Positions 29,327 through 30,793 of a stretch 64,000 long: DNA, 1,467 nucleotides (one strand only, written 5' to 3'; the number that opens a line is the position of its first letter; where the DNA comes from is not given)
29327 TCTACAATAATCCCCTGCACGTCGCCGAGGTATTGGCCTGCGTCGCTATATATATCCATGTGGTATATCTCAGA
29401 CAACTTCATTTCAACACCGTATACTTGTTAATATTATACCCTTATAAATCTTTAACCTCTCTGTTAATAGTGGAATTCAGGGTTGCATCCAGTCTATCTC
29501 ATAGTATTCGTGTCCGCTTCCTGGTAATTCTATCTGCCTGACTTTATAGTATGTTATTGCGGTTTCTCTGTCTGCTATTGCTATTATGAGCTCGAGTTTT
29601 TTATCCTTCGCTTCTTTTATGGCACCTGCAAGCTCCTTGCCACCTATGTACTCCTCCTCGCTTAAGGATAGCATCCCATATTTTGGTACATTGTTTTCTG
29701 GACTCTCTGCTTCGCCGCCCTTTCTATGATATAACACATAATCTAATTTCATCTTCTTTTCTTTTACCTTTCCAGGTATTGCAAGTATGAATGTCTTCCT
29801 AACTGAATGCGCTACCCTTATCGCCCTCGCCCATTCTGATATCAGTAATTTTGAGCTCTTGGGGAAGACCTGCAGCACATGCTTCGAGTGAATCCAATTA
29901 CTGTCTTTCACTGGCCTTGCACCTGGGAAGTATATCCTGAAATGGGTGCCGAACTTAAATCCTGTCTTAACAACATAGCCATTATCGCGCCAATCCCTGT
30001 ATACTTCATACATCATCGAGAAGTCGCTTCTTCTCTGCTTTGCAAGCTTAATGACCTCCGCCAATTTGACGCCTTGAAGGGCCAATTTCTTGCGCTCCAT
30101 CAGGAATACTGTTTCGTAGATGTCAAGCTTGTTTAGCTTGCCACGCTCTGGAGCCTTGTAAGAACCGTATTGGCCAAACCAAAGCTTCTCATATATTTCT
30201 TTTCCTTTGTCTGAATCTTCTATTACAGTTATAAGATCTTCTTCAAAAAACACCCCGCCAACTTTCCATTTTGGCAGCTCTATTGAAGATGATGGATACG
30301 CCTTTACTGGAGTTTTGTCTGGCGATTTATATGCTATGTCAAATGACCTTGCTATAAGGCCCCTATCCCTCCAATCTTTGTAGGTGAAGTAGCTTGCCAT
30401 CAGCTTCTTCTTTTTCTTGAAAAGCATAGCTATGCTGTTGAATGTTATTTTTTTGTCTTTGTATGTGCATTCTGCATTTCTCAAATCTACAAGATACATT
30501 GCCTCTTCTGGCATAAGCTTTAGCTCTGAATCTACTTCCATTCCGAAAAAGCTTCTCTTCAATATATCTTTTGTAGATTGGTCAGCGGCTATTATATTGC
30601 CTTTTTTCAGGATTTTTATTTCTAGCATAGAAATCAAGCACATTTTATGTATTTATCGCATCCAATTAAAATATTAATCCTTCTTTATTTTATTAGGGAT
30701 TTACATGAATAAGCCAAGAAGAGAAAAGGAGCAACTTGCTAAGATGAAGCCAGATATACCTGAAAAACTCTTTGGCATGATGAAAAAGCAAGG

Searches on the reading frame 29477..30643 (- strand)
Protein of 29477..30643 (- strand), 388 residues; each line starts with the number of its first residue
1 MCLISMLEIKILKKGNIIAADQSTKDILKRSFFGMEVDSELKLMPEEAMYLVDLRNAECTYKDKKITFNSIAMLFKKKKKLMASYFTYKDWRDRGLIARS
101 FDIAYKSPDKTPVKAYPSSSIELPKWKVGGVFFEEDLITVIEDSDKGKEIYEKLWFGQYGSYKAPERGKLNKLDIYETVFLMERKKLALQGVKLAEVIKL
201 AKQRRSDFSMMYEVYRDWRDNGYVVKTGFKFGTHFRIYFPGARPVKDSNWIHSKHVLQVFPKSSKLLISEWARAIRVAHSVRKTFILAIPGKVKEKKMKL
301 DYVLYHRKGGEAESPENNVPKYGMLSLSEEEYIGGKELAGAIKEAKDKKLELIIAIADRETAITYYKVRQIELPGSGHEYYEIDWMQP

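Call 74: search_protein_families(library=pfam, proteins=[window:29477-30643:-], max_evalue=0.00001)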
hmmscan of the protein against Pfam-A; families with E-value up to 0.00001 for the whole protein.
window:29477-30643:- (388 aa): 2 families
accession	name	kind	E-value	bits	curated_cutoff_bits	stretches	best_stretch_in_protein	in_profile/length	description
PF01974.23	tRNA_int_endo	-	3e-28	98.2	27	1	208-290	1-77/85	tRNA intron endonuclease, catalytic C-terminal domain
PF02778.19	tRNA_int_endo_N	-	8.2e-13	48.1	21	1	12-70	5-65/67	tRNA intron endonuclease, N-terminal domain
